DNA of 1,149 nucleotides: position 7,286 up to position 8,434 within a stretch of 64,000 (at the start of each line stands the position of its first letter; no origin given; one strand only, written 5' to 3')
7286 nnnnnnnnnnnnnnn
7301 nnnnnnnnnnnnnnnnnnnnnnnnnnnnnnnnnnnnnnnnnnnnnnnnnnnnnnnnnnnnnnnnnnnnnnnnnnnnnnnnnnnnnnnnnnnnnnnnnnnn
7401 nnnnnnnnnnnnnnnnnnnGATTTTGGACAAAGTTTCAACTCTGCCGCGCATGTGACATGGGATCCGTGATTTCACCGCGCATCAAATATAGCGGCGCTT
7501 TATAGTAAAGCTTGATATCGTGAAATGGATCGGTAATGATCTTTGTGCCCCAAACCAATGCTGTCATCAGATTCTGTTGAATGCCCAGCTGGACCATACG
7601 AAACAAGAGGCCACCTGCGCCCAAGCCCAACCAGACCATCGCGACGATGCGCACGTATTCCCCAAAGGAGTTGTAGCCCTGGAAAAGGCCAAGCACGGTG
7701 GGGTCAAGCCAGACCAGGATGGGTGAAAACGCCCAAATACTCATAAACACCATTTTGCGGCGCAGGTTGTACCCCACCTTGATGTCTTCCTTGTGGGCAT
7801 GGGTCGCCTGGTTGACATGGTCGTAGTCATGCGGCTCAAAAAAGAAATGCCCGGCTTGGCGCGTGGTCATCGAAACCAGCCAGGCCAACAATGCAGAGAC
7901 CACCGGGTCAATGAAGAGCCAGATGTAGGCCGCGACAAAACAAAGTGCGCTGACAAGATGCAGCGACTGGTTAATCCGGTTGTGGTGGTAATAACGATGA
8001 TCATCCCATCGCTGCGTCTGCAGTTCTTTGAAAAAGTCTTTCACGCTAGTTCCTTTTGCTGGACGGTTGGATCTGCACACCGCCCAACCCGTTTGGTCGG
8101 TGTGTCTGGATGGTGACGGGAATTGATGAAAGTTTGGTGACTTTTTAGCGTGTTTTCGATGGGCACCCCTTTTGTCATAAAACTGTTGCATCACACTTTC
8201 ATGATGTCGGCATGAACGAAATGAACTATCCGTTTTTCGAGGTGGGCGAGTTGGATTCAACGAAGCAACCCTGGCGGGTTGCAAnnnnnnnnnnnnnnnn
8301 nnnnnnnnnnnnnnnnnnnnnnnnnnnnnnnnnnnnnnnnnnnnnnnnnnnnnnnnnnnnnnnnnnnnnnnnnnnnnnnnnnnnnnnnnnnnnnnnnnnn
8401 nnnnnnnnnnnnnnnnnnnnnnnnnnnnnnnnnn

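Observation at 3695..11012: PlcP-like phosphoesterase, GT4 glycosyltransferase and Ugd: a candidate phosphate-sparing glycolipid (MGDG/GADG-type) remodelling cluster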

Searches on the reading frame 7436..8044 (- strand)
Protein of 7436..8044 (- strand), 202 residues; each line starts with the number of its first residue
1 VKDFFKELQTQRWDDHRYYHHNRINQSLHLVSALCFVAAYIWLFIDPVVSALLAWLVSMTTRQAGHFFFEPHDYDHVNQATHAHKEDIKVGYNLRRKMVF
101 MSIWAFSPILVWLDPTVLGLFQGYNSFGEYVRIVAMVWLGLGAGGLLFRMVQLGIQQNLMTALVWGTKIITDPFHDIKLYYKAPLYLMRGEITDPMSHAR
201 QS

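Call 41: find_homologous_proteins(query=window:7436-8044:-, max_evalue=0.001)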
Query window:7436-8044:- (202 aa): 8000 proteins with E <= 0.001 among 8000 candidates; the best 120 are listed.
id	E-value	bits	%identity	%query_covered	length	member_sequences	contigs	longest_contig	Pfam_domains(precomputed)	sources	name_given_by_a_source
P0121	3.2e-136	470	100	100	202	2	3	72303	-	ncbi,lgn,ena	-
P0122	1.4e-111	389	81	100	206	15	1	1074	-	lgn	-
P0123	3.9e-104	365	78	100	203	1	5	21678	-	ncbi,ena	-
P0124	5.0e-103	361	76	100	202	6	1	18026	-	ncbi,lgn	-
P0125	6.7e-102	358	78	100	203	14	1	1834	-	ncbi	-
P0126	6.7e-102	358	77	100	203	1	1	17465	-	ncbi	-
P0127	9.8e-102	357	76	100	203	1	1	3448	-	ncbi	-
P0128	3.9e-101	355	76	100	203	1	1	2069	-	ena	-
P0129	1.7e-98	346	74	100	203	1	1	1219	-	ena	-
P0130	1.3e-97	344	75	100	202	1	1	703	-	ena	-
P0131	2.0e-97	343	72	100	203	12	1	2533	-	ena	-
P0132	4.5e-97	342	73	100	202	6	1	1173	-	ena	-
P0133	3.2e-96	339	71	100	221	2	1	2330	-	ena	-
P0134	3.0e-95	336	71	100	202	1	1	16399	PF06127.17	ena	-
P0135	9.9e-95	334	70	100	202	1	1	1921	-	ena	-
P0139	4.9e-94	332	71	100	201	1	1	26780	PF06127.17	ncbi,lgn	-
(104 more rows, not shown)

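Call 53: search_dna_similar(query=window:7436-8044:-, collection=plasmids, mode=protein, max_rows=25, max_evalue=0.00001)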
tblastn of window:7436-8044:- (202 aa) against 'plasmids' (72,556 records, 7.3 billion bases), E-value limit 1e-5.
Records with a match: 9; places in all: 9; records where one place covers at least 80% of the query: 9.
Best place of each record, by identity: <60% 9.
By first word of the organism name: Bradyrhizobium 8; Sphingomonas 1.
By predicted mobility (MOB-suite, as given by PLSDB): conjugative 7; non-mobilizable 1; mobilizable 1.
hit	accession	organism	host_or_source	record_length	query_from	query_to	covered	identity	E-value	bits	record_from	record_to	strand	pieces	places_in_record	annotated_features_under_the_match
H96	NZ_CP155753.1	Sphingomonas parapaucimobilis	Chinese cabbage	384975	1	194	96%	57.7%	2e-71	241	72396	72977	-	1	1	hypothetical protein | methyltransferase domain-containing protein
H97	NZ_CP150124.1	Bradyrhizobium ottawaense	-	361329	8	194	93%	49.2%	5e-56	197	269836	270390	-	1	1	hypothetical protein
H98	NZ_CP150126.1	Bradyrhizobium ottawaense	Glycine max cv. AC Orford,cell ...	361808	8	194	93%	49.2%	5e-56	197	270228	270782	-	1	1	hypothetical protein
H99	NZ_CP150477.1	Bradyrhizobium ottawaense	Glycine max cv. AC Orford,cell culture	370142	8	194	93%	49.2%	5e-56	197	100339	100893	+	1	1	hypothetical protein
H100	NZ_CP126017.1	Bradyrhizobium japonicum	Glycine max,soybean,root nodule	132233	8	194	93%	48.7%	3e-56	198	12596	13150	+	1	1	hypothetical protein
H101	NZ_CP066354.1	Bradyrhizobium japonicum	Glycine max,DNA isolated from pure ...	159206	8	194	93%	48.7%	3e-56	198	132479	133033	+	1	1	hypothetical protein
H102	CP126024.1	Bradyrhizobium japonicum USDA 135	Glycine max,soybean,root nodule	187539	8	194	93%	48.7%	3e-56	198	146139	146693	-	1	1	hypothetical protein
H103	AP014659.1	Bradyrhizobium diazoefficiens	-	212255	8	194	93%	48.7%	3e-56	198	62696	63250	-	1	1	Blr4581 protein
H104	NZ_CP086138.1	Bradyrhizobium barranii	Glycine max cv. AC Orford,Cell ...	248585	8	194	93%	48.7%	3e-56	198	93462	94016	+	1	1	hypothetical protein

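Call 55: get_annotated_region(hit=H97, flank=7000)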
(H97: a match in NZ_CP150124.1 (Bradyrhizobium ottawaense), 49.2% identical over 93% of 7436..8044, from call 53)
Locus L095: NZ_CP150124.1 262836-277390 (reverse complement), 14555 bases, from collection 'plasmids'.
description: Bradyrhizobium ottawaense strain OM27 plasmid pBoOM27, complete sequence
organism: Bradyrhizobium ottawaense (NCBI taxid 931866)
taxonomy: Bacteria; Pseudomonadota; Alphaproteobacteria; Hyphomicrobiales; Nitrobacteraceae; Bradyrhizobium; Bradyrhizobium ottawaense
host: -; source: -; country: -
typing (MOB-suite, as given by PLSDB): conjugative; replicon rep_cluster_506; relaxase MOBP; mating-pair formation MPF_T
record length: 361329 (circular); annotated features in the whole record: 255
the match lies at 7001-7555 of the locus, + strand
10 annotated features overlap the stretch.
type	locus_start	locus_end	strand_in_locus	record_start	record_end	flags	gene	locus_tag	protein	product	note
CDS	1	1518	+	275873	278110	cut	-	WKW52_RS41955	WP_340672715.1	AAA family ATPase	-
CDS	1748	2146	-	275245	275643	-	-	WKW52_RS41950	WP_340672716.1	hypothetical protein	-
CDS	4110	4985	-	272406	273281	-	-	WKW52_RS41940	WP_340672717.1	helix-turn-helix domain-containing protein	GO:0006355 - regulation of DNA-templated transcription [Evidence IEA]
CDS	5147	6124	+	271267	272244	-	-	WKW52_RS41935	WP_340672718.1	helix-turn-helix transcriptional regulator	GO:0006355 - regulation of DNA-templated transcription [Evidence IEA]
CDS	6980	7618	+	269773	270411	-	-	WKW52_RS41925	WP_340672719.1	hypothetical protein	-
CDS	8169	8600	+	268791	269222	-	-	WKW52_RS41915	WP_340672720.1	hypothetical protein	-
CDS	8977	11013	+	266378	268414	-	-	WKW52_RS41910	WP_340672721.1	ribonucleoside triphosphate reductase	GO:0006260 - DNA replication [Evidence IEA]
CDS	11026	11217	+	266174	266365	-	nrdD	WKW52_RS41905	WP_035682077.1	anaerobic ribonucleoside-triphosphate reductase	GO:0006260 - DNA replication [Evidence IEA]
CDS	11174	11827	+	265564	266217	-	-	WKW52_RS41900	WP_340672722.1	anaerobic ribonucleoside-triphosphate reductase activating protein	GO:0009265 - 2'-deoxyribonucleotide biosynthetic process [Evidence IEA]; GO:0051353 - positive regulation of ...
CDS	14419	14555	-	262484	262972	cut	-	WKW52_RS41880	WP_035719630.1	group II intron maturase-specific domain-containing protein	-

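Call 65: predict_structure(alignment_id=A3)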
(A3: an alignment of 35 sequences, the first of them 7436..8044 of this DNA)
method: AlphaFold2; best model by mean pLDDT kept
length: 202 residues; sequences in the alignment: 35
mean_pLDDT: 85.2   pTM: 0.79
mean pLDDT of the five models: 85.2, 84.1, 83.2, 82.1, 81.8
residues with pLDDT >= 90: 115; 70-90: 59; 50-70: 24; < 50: 4
segments of 3 or more residues with pLDDT < 50: 200-202
pLDDT, mean of each block of 10 residues (from residue 1): 90 73 85 96 95 92 84 57 72 82 93 94 94 95 92 93 93 91 85 60 40
secondary structure, 60 per line:
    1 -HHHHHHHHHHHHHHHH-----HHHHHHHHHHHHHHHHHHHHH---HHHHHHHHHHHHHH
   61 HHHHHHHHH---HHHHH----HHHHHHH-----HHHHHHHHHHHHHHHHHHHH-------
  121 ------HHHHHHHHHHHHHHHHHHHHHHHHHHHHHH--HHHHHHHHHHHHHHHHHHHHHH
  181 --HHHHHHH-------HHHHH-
elements in order: H2-17 H23-43 H47-69 H73-77 H82-88 H94-113 H127-156 H159-180 H183-189 H197-201

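Call 68: fold_search(model_id=the predicted structure, library=pdb)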
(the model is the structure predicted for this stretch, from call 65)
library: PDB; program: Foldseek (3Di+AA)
matches with E <= 10: 84; with E <= 0.001: 0
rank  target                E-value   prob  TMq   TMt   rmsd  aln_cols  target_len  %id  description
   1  6i6b                  1.5e+00  0.12  0.22  0.22  16.4       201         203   13  Crystal structure of the KDEL receptor in the peptide free state. (released 2019-02-27)
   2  4zkh_A                1.9e+00  0.18  0.22  0.27  13.6       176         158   14  Crystal structure of the PmFTN variant E44Q soaked in iron (overnight) (released 2015-09-30)
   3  8apy_A                1.9e+00  0.12  0.24  0.24  16.3       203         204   11  Crystal structure of the H12A variant of the KDEL receptor bound to sybody (released 2023-08-23)
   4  4mnd                  2.7e+00  0.11  0.21  0.12  18.5       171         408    9  Crystal structure of Archaeoglobus fulgidus IPCT-DIPPS bifunctional membrane protein (released 2014-07-02)
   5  6vqr_A                2.7e+00  0.05  0.17  0.13  21.9       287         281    9  CryoEM Structure of the PfFNT-inhibitor complex (released 2021-02-03)
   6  9crw_B                2.8e+00  0.08  0.20  0.20  22.1       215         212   12  Crystal structure of the Candida albicans kinesin-8 proximal tail domain (released 2024-09-04)
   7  5y78_A                2.8e+00  0.07  0.20  0.15  18.1       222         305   11  Crystal structure of the triose-phosphate/phosphate translocator in complex with inorganic phosphate (released 2017-10-04)
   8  6vqr_E                3.1e+00  0.04  0.16  0.12  20.7       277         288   12  CryoEM Structure of the PfFNT-inhibitor complex (released 2021-02-03)
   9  6vqq_E                3.2e+00  0.04  0.17  0.13  21.5       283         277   10  CryoEM Structure of the Plasmodium falciparum transporter PfFNT (released 2021-02-03)
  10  7rxc_K                3.4e+00  0.08  0.24  0.24  16.6       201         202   12  CryoEM structure of KDELR with Legobody (released 2021-10-06)
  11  6i6j_A                3.4e+00  0.08  0.24  0.24  16.2       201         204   12  Crystal structure of the KDEL receptor bound to synthetic nanobody. (released 2019-02-27)
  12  5e2d                  3.7e+00  0.07  0.17  0.19  17.5       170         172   10  Crystal structure of IrCp*/Pd(allyl)-apo-Fr (released 2016-04-20)
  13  1x04                  3.7e+00  0.05  0.17  0.17  24.8       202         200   11  Crystal structure of endophilin BAR domain (mutant) (released 2006-05-02)
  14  5yxj_B                3.7e+00  0.03  0.16  0.15  18.5       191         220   12  FXR ligand binding domain (released 2019-03-13)
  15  8vyy_A                3.9e+00  0.06  0.20  0.18  18.5       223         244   14  The crystal structure of MarE in complex with its native substrate, beta-methyl-L-tryptophan (released 2025-04-02)
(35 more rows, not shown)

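Call 71: search_protein_families(library=pfam, proteins=[window:7436-8044:-], max_evalue=0.01)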
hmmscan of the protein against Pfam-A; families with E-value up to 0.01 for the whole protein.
window:7436-8044:- (202 aa): 2 families
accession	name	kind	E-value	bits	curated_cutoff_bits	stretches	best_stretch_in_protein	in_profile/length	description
PF06127.16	Mpo1-like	-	6.8e-05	23.3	24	1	13-70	8-66/95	2-hydroxy-palmitic acid dioxygenase Mpo1-like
PF01943.22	Polysacc_synt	-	0.002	18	28.2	1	24-134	143-248/274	Polysaccharide biosynthesis protein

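Call 76: list_cluster_members(proteins=[P0121, P0001])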
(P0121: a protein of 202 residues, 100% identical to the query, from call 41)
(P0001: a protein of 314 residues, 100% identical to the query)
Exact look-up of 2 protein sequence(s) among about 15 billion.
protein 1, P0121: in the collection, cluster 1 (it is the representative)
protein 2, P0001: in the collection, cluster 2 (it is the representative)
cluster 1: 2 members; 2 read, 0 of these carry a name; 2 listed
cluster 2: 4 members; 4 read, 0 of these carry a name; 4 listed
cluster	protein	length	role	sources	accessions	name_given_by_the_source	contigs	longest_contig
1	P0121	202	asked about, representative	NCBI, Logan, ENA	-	-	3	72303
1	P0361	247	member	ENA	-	-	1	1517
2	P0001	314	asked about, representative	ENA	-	-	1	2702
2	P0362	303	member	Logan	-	-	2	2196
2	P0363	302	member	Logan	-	-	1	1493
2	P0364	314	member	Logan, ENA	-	-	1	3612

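Call 93: search_protein_representatives(protein=window:7436-8044:-)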
Query: 202 residues. Proteins with E-value up to 0.001 (for the whole library): 737; up to 1e-10: 496; up to 1e-30: 101. The best 150 are listed.
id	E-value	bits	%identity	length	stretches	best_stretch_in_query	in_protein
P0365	1.3e-80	286.4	62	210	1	1-199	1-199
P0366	2.1e-76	272.6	64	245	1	1-180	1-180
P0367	4.2e-75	268.4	61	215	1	4-197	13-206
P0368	1.3e-70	253.7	57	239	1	2-200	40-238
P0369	1.7e-65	237.0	64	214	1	2-154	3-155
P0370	5.5e-63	228.8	58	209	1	1-166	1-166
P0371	1.2e-62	227.6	48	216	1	3-197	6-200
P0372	7.2e-61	221.9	62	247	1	2-147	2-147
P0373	8.5e-60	218.4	63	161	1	2-153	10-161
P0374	1.8e-59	217.3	63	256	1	1-147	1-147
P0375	2.0e-59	217.1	67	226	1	2-139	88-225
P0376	2.5e-59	216.8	61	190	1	1-151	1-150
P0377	4.2e-59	216.1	75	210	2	2-109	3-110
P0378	4.2e-58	212.8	69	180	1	1-131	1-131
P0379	8.3e-58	211.9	46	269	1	3-193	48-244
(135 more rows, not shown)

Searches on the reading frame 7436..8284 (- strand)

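Call 3: search_protein_families(library=pfam, proteins=[window:7436-8284:-])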
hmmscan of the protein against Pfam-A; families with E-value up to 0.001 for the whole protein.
window:7436-8284:- (282 aa): 1 family
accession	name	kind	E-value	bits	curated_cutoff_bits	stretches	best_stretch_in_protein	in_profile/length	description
PF06127.16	Mpo1-like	-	0.00016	22.2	24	1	93-150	8-66/95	2-hydroxy-palmitic acid dioxygenase Mpo1-like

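Call 4: search_protein_families(library=ncbifam, proteins=[window:7436-8284:-])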
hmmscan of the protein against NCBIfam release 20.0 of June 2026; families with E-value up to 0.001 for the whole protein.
window:7436-8284:- (282 aa): 0 families
